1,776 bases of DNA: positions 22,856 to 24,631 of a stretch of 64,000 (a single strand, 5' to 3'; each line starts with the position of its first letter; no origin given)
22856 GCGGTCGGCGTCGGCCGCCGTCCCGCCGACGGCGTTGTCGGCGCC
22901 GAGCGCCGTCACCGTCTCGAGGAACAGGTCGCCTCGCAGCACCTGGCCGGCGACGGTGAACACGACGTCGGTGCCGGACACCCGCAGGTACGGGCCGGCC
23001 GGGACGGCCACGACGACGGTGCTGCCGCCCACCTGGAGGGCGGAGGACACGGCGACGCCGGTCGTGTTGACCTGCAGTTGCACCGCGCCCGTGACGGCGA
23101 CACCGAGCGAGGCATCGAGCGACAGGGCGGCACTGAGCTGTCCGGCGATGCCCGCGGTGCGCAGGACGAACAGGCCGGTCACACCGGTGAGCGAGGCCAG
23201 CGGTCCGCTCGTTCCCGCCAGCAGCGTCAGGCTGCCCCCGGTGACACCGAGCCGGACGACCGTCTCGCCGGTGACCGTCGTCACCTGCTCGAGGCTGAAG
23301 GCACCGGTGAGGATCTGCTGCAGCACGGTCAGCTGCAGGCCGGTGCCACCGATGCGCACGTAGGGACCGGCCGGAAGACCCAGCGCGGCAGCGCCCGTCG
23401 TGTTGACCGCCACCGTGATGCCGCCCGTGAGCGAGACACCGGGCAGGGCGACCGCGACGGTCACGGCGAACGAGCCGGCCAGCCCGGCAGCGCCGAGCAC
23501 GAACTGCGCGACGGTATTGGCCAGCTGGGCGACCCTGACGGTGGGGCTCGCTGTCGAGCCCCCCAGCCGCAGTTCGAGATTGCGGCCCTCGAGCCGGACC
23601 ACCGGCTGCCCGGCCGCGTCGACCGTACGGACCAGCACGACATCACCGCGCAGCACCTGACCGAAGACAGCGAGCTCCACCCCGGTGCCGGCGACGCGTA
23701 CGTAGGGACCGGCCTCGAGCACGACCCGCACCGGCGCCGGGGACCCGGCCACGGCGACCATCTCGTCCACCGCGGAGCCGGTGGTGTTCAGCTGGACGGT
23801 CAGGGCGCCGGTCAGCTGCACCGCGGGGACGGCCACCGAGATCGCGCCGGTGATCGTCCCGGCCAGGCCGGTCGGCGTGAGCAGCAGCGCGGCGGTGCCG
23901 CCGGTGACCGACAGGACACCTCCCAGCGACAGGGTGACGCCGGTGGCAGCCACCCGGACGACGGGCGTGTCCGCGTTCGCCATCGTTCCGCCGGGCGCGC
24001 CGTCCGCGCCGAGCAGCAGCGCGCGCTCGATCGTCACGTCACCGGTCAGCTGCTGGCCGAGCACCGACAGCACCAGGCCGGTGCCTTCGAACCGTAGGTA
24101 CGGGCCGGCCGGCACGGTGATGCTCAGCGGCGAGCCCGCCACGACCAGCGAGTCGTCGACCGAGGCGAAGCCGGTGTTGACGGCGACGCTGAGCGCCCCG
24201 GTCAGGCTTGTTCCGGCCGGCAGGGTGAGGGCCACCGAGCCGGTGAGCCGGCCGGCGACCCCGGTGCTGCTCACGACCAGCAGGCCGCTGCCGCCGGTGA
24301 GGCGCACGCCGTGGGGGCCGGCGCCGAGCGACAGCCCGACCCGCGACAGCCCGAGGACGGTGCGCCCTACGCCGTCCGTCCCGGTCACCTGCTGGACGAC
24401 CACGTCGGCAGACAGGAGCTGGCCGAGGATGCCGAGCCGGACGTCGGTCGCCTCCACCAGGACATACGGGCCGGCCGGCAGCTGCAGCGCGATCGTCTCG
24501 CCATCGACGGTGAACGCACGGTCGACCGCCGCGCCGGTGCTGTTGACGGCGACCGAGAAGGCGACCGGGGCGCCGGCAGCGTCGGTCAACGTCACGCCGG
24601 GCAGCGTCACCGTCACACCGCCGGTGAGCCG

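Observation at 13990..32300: Unrecognised ~113-aa beta-rich repeat family present in >25 (probably ~45) tandem copies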

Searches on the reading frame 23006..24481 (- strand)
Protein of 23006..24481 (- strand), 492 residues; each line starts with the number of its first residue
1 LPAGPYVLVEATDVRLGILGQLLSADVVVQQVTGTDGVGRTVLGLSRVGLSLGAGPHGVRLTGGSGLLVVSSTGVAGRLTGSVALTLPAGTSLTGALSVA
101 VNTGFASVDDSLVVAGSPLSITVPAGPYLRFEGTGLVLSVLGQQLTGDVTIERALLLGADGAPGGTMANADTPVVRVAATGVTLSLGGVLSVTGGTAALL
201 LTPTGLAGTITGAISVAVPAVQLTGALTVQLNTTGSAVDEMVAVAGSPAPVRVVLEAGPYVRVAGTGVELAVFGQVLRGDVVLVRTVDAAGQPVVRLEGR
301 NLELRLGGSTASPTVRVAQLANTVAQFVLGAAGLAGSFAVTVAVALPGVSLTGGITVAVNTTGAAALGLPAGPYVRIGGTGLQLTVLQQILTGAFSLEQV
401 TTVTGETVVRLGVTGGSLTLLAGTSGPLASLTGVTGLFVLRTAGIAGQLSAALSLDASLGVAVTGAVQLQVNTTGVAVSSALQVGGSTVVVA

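Call 29: find_related_loci(query=window:23006-24481:-, collection=genome_contigs, flank=10000)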
Query window:23006-24481:- (492 aa) in genome_contigs; peptide patterns used: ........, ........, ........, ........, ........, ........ (x = any residue, [..] = any of these).
520 stretches matched a pattern; 1 encode a relative of the query (tblastn E <= 1e-3); 1 distinct loci.
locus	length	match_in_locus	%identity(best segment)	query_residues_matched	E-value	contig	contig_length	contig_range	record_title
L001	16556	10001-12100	41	1-491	6e-70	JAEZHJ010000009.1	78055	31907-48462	MAG: Actinomycetes bacterium isolate OH_CDB_133 k127_1423428, whole genome shotgun sequence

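Call 35: predict_structure(alignment_id=A3)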
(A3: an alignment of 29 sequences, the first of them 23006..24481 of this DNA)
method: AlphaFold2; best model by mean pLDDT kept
length: 492 residues; sequences in the alignment: 29
mean_pLDDT: 87.9   pTM: 0.79
mean pLDDT of the five models: 87.9, 87.8, 86.4, 86.3, 84.9
residues with pLDDT >= 90: 238; 70-90: 244; 50-70: 10; < 50: 0
segments of 3 or more residues with pLDDT < 50: none
pLDDT, mean of each block of 10 residues (from residue 1): 74 90 91 81 91 79 90 91 85 90 89 76 88 93 93 85 78 88 91 93 91 92 93 93 76 92 95 90 93 94 85 86 93 94 85 90 91 89 87 89 82 90 81 91 88 80 84 89 89 88
secondary structure, 60 per line:
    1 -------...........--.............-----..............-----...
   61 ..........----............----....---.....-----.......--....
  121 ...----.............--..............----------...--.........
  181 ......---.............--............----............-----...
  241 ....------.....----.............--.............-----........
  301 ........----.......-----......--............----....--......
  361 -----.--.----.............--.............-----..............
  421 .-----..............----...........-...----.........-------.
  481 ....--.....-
elements in order: E8-18 E21-33 E39-52 E58-70 E75-86 E91-94 E98-102 E108-114 E117-123 E128-140 E143-156 E172-186 E190-202 E205-216 E221-232 E238-244 E251-255 E260-272 E275-287 E293-308 E313-319 E325-330 E333-344 E349-352 E355-360 E374-386 E389-401 E407-421 E427-440 E445-455 E464-472 E480-484 E487-491

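Call 37: fold_search(model_id=the predicted structure, library=pdb)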
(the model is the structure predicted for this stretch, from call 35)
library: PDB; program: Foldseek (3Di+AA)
matches with E <= 10: 279; with E <= 0.001: 0
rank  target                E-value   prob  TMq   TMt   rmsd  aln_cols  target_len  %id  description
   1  1mal_A                5.4e-03  0.28  0.12  0.13  28.4       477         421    9  STRUCTURAL BASIS FOR SUGAR TRANSLOCATION THROUGH MALTOPORIN CHANNELS AT 3.1 ANGSTROMS RESOLUTION (released 1995-12-31)
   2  9a39_MODEL_1_A        1.7e-02  0.14  0.12  0.09  30.5       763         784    8  Model of E. coli LptD by in-cell photo-crosslinking MS and deep learning (released 2023-02-24)
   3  3rfz_B                1.8e-02  0.33  0.16  0.11  32.3       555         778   10  Crystal structure of the FimD usher bound to its cognate FimC:FimH substrate (released 2011-06-01)
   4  9fy9_D                1.9e-02  0.38  0.17  0.13  31.6       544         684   10  Cryo-EM structure of the type 1 chaperone-usher pilus FimD-tip complex (FimDHGFC) - Conformer 1 (released 2025-06-04)
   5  8xcj_A                2.0e-02  0.14  0.11  0.12  32.3       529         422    8  Open State of central tail fiber of bacteriophage lambda upon binding to LamB (gpJ713-LamB complex) (released 2024-05-01)
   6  7lhg_C                4.3e-02  0.12  0.13  0.09  34.3       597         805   10  Cryo-EM structure of E. coli P pilus tip assembly intermediate PapC-PapD-PapK-PapG in the first conformation (released 2021-08-11)
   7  5prn                  4.7e-02  0.41  0.16  0.22  23.2       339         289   12  E1M, Y96W, S119W MUTANT OF RH. BLASTICA PORIN (released 1998-08-12)
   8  3rfz_E                4.7e-02  0.25  0.16  0.12  31.9       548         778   11  Crystal structure of the FimD usher bound to its cognate FimC:FimH substrate (released 2011-06-01)
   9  9dir_B                7.1e-02  0.12  0.13  0.11  32.1       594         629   10  Cryo-EM structure of the heme/hemoglobin transporter ChuA, in complex with de novo designed binder G7 (released 2025-05-21)
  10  4u48                  7.1e-02  0.04  0.08  0.04  33.6       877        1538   10  Crystal structure of Salmonella alpha-2-macroglobulin (released 2014-09-17)
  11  6prn                  8.5e-02  0.33  0.16  0.22  23.4       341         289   13  E1M, K50A, R52A MUTANT OF RH. BLASTICA PORIN (released 1998-08-12)
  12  9coo_A                8.9e-02  0.25  0.18  0.20  17.6       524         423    9  Nanobody 4 bound to Apolipoprotein B 100 (released 2024-12-25)
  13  9e9r                  9.8e-02  0.15  0.15  0.04  23.0       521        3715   10  The Structure of ApoB100 from Human Low-Density Lipoprotein (released 2024-12-18)
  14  9ea7                  9.8e-02  0.15  0.15  0.03  23.0       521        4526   10  The Structure of ApoB100 from Human Low-Density Lipoprotein (released 2024-12-18)
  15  8prn                  1.0e-01  0.30  0.15  0.22  23.6       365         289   13  E1M, K50A, R52A, D97A, E99A MUTANT OF RH. BLASTICA PORIN (released 1998-08-12)
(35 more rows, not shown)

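Call 57: fold_search(model_id=the predicted structure, library=viral)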
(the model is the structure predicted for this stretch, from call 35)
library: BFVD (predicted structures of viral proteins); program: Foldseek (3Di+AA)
matches with E <= 10: 173; with E <= 0.001: 0
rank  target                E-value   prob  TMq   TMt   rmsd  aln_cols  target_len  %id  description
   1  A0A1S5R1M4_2          2.7e-03  0.33  0.13  0.08  34.0       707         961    9  Putative tail fiber protein [Pseudomonas phage phiPMW]
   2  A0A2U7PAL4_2          4.9e-03  0.38  0.16  0.11  24.2       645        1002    9  (no name in the UniProt tables at hand)
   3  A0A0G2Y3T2            2.0e-02  0.18  0.14  0.10  21.1       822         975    4  Chorein N-terminal domain-containing protein [Acanthamoeba polyphaga mimivirus Kroon]
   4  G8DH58                3.6e-02  0.21  0.15  0.09  20.1       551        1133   11  (no name in the UniProt tables at hand)
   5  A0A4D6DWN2            4.3e-02  0.07  0.09  0.05  27.0       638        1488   10  Uncharacterized protein [Edwardsiella phage pEt-SU]
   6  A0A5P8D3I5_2          5.9e-02  0.21  0.18  0.12  21.3       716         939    7  (no name in the UniProt tables at hand)
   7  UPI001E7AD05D         7.1e-02  0.04  0.08  0.04  30.6       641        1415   11  (no name look-up for this kind of identifier)
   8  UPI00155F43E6         9.9e-02  0.04  0.09  0.06  26.6       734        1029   10  (no name look-up for this kind of identifier)
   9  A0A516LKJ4            2.4e-01  0.04  0.08  0.11  31.9       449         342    8  (no name in the UniProt tables at hand)
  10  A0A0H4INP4            2.4e-01  0.02  0.08  0.05  23.7       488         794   11  Straight fiber protein PB4 spike domain-containing protein [Pseudoalteromonas phage H101]
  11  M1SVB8                2.5e-01  0.02  0.08  0.06  25.9       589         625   11  (no name in the UniProt tables at hand)
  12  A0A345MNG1            2.7e-01  0.06  0.10  0.12  27.9       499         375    5  (no name in the UniProt tables at hand)
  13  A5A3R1                2.7e-01  0.02  0.07  0.04  33.9       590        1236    9  (no name in the UniProt tables at hand)
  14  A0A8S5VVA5            2.8e-01  0.02  0.08  0.06  26.5       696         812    9  (no name in the UniProt tables at hand)
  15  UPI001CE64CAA         3.3e-01  0.06  0.11  0.08  22.1       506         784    9  (no name look-up for this kind of identifier)
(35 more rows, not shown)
